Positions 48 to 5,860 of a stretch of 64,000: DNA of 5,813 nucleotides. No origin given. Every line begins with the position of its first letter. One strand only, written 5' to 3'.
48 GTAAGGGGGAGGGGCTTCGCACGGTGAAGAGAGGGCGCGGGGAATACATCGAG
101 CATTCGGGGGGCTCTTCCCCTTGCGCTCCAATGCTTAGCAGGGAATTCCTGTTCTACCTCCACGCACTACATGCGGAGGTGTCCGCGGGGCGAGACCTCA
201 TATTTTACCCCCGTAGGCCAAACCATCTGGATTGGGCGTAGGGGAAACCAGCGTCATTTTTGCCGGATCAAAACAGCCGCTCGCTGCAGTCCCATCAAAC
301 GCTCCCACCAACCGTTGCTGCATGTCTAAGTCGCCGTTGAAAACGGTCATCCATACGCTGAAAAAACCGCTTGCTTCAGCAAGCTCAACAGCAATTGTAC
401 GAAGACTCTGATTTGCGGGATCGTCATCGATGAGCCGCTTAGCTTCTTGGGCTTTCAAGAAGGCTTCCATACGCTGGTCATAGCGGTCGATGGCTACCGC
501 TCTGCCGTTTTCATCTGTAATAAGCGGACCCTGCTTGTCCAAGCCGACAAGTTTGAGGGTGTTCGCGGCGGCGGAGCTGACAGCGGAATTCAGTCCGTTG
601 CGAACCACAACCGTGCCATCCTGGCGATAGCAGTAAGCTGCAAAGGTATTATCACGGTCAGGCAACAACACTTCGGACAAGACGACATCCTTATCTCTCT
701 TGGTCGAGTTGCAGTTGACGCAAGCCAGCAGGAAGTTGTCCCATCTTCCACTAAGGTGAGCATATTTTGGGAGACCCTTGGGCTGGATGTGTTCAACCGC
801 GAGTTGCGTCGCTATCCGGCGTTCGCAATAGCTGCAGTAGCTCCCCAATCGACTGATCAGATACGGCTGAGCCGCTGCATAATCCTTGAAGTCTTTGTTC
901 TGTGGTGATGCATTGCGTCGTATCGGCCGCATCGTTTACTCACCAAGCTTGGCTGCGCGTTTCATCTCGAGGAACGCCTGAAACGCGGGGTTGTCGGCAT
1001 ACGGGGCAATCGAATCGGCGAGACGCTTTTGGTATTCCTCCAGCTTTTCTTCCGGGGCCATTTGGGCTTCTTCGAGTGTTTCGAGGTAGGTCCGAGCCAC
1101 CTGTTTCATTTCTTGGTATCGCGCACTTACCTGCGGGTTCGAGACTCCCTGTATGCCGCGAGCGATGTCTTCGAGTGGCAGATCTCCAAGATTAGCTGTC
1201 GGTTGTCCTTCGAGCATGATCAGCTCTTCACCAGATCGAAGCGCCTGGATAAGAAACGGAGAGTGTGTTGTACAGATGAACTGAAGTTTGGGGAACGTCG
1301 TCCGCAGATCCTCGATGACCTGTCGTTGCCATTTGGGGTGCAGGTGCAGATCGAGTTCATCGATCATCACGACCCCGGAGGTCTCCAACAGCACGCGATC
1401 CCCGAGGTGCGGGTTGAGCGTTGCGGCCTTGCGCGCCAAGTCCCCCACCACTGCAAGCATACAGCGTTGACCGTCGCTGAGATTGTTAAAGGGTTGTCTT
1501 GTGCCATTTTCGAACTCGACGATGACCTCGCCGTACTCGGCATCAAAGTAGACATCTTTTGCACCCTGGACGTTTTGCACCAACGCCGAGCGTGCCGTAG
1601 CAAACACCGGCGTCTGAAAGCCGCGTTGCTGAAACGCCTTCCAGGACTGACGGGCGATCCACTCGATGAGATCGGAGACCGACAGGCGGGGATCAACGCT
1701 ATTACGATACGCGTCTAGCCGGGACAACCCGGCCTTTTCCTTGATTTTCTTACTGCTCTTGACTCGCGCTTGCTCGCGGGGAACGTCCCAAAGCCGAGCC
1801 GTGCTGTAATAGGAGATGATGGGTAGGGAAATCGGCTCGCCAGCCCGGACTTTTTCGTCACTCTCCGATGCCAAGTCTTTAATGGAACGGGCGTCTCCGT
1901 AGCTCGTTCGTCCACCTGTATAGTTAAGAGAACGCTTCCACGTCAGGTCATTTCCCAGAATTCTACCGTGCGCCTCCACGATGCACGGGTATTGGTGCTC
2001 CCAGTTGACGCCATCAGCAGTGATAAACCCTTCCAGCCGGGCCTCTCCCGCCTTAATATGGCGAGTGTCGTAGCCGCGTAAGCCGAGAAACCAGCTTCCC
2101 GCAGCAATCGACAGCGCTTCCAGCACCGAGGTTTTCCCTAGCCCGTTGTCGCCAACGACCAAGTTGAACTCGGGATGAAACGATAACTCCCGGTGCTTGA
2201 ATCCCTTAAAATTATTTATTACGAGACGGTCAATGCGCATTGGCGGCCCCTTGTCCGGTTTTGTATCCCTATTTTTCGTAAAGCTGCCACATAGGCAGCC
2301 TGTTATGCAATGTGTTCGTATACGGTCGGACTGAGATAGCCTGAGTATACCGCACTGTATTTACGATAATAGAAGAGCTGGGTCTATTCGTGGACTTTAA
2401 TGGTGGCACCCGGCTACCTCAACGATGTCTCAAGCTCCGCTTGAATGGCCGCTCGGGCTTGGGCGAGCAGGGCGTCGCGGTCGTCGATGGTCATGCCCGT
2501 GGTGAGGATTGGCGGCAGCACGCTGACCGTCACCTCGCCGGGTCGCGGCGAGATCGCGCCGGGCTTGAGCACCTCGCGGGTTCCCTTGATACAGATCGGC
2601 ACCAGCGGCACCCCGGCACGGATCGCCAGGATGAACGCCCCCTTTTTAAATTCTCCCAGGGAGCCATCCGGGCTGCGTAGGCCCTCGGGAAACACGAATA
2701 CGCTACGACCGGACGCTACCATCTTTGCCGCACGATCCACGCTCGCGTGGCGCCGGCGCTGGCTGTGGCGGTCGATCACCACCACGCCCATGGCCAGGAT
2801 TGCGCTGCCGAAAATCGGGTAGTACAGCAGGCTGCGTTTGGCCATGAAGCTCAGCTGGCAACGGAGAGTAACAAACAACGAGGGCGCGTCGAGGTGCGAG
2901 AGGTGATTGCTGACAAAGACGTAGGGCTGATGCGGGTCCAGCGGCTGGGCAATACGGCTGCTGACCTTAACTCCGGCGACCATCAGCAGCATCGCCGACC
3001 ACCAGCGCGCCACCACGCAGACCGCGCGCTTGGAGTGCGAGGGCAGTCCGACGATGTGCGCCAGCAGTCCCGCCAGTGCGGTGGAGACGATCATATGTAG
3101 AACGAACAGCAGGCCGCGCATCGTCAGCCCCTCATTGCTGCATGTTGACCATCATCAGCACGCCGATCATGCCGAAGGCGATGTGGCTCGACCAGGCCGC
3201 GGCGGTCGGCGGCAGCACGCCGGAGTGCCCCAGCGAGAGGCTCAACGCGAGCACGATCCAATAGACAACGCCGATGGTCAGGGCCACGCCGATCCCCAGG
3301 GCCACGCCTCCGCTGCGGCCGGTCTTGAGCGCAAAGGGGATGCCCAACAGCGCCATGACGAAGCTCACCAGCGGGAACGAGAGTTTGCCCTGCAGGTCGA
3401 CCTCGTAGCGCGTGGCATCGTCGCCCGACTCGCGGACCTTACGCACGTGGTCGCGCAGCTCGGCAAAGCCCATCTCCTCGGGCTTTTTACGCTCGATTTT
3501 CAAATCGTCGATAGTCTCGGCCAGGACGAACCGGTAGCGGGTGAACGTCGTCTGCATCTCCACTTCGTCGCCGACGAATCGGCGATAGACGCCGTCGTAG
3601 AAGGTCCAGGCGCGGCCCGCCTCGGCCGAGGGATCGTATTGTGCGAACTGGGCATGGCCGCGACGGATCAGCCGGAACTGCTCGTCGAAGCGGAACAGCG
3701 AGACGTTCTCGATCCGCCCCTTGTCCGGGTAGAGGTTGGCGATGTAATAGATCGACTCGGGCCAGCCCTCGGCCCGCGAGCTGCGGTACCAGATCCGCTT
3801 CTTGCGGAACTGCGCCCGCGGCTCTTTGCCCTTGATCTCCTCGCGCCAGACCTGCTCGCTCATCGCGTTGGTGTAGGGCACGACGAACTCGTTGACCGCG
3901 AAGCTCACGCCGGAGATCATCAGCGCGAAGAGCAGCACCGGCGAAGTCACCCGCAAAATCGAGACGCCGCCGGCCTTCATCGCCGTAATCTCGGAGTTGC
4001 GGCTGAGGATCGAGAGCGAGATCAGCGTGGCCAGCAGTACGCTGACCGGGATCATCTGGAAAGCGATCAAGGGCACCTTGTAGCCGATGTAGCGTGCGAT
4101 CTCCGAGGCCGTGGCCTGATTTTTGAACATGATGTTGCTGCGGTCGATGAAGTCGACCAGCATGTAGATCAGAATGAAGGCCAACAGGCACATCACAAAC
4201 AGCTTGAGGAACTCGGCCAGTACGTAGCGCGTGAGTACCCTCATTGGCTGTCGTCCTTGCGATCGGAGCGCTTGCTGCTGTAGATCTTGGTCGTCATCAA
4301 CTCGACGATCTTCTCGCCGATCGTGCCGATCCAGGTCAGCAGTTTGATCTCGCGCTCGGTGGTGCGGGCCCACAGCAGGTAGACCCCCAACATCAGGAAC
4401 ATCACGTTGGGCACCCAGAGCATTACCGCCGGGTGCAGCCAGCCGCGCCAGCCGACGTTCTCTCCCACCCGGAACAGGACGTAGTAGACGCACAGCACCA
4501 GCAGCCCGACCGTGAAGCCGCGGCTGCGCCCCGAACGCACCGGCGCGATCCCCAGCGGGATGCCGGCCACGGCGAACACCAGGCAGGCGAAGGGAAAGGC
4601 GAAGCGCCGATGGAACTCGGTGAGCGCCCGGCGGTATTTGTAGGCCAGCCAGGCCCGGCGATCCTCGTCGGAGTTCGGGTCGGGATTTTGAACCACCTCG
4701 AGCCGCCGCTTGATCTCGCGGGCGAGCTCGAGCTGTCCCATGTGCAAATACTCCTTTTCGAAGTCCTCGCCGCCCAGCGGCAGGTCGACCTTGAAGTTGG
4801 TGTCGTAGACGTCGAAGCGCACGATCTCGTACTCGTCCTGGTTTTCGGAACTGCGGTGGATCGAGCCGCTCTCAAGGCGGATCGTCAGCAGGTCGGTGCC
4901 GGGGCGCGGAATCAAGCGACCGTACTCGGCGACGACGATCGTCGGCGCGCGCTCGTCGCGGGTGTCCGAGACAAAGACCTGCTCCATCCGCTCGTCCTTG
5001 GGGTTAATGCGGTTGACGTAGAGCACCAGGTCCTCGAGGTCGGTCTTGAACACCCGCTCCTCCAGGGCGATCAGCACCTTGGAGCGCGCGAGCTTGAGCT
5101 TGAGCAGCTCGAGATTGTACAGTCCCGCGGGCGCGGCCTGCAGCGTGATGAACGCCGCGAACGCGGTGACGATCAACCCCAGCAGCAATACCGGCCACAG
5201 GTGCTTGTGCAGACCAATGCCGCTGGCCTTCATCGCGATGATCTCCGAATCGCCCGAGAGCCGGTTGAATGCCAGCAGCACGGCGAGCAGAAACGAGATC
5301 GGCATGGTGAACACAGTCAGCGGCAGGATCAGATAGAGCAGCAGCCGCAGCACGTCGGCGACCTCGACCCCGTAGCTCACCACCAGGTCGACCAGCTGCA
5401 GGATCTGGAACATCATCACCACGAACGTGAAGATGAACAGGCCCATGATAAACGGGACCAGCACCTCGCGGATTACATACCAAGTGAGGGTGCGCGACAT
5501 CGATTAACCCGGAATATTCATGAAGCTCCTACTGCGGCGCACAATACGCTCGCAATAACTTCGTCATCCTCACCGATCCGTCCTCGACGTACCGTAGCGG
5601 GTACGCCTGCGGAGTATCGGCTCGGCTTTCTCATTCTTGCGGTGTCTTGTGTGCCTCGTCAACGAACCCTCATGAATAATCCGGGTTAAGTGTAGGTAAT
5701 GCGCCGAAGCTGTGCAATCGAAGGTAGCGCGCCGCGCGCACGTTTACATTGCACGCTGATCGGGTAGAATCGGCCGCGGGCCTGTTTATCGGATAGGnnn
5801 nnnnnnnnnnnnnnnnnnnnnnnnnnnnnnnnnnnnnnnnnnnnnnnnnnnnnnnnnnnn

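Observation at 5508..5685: Novel ~178-bp intergenic repeat family (3 copies in 64 kb) with copy-specific, compensatory terminal stems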

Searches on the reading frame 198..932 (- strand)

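Call 86: search_protein_families(library=pfam, proteins=[window:198-932:-], max_evalue=0.00001)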
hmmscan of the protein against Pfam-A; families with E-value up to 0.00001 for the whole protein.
window:198-932:- (244 aa): 1 family
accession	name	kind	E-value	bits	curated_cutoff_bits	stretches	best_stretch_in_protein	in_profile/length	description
PF01844.29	HNH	-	1.7e-06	28.5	21.4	1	33-80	1-46/47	HNH endonuclease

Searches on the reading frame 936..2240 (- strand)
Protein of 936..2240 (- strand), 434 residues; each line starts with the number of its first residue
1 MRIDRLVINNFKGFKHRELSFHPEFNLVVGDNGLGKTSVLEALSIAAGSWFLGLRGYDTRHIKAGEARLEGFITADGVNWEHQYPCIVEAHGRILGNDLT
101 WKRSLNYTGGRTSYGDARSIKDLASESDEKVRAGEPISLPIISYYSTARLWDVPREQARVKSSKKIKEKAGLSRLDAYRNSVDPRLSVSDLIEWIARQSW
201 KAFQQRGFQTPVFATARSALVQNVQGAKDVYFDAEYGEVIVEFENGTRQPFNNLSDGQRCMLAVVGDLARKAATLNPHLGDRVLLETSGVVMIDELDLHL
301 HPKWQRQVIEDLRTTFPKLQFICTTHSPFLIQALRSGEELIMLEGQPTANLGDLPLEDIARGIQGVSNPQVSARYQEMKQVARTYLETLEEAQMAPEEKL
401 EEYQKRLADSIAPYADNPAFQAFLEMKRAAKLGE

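Call 86: search_protein_families(library=pfam, proteins=[window:936-2240:-], max_evalue=0.00001)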
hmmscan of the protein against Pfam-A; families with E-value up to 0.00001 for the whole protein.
window:936-2240:- (434 aa): 5 families
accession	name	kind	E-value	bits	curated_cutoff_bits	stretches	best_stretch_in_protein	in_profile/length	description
PF13304.12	AAA_21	-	7.2e-24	85.8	27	1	25-331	1-303/304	AAA domain, putative AbiEii toxin, Type IV TA system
PF13175.12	AAA_15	-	4.9e-22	79.5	32.1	2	1-45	1-45/374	AAA ATPase domain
PF13476.12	AAA_23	-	2.7e-17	64.5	27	1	5-195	1-176/201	AAA domain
PF02463.25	SMC_N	-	2e-14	54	40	1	3-332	2-203/220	RecF/RecN/SMC N terminal domain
PF13514.12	AAA_27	-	2.8e-06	27.5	22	1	1-44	1-47/206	AAA domain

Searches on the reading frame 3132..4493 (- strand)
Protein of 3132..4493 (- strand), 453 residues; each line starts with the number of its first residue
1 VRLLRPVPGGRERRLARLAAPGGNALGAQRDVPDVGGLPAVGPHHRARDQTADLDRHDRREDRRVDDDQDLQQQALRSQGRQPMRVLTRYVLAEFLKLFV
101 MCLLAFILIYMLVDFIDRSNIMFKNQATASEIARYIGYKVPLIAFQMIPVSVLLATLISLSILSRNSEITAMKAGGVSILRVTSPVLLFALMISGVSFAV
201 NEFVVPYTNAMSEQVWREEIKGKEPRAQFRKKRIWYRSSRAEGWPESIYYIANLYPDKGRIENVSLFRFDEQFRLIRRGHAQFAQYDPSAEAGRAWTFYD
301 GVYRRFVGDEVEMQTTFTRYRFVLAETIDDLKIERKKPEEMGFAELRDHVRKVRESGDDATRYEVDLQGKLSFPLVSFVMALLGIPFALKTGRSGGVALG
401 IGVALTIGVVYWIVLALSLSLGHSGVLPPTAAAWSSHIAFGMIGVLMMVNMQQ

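Call 13: search_protein_families(library=pfam, proteins=[window:3132-4493:-])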
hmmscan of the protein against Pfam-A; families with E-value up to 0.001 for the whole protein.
window:3132-4493:- (453 aa): 1 family
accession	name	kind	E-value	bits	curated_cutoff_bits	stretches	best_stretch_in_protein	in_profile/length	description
PF03739.19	LptF_LptG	-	1.9e-90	303.9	27.9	1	89-448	1-351/353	Lipopolysaccharide export system permease LptF/LptG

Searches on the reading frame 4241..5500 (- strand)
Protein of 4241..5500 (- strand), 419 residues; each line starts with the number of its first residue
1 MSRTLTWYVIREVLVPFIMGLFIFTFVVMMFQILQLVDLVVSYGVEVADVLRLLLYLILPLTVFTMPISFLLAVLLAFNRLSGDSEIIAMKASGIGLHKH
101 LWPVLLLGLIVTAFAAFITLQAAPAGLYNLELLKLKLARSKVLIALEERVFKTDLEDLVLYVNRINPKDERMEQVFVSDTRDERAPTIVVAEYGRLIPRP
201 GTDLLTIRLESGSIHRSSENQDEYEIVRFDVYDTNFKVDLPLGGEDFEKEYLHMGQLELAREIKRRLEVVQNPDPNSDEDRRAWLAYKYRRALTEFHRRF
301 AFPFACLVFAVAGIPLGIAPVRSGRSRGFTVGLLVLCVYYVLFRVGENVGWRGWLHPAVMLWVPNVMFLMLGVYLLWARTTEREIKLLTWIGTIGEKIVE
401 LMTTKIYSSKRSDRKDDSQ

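Call 13: search_protein_families(library=pfam, proteins=[window:4241-5500:-])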
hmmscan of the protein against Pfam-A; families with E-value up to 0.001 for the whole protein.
window:4241-5500:- (419 aa): 1 family
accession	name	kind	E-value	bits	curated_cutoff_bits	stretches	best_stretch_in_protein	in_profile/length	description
PF03739.19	LptF_LptG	-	5e-88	295.9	27.9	1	7-377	1-352/353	Lipopolysaccharide export system permease LptF/LptG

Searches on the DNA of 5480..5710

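Call 27: search_rna_families(source=window, start=5480, end=5710, threshold=evalue, max_evalue=10, show_alignments=3)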
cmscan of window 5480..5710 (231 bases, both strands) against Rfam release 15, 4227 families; matches with E-value up to 10: 2.
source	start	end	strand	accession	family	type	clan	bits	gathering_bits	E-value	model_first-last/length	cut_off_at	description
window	5519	5564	-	RF03579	mir-2058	Gene; miRNA;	-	14.8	90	3.8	1-72/72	no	mir-2058 microRNA precursor family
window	5613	5660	+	RF01404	PinT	Gene; sRNA;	-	11.7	60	7.1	1-76/76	no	PinT (STnc440) Hfq binding RNA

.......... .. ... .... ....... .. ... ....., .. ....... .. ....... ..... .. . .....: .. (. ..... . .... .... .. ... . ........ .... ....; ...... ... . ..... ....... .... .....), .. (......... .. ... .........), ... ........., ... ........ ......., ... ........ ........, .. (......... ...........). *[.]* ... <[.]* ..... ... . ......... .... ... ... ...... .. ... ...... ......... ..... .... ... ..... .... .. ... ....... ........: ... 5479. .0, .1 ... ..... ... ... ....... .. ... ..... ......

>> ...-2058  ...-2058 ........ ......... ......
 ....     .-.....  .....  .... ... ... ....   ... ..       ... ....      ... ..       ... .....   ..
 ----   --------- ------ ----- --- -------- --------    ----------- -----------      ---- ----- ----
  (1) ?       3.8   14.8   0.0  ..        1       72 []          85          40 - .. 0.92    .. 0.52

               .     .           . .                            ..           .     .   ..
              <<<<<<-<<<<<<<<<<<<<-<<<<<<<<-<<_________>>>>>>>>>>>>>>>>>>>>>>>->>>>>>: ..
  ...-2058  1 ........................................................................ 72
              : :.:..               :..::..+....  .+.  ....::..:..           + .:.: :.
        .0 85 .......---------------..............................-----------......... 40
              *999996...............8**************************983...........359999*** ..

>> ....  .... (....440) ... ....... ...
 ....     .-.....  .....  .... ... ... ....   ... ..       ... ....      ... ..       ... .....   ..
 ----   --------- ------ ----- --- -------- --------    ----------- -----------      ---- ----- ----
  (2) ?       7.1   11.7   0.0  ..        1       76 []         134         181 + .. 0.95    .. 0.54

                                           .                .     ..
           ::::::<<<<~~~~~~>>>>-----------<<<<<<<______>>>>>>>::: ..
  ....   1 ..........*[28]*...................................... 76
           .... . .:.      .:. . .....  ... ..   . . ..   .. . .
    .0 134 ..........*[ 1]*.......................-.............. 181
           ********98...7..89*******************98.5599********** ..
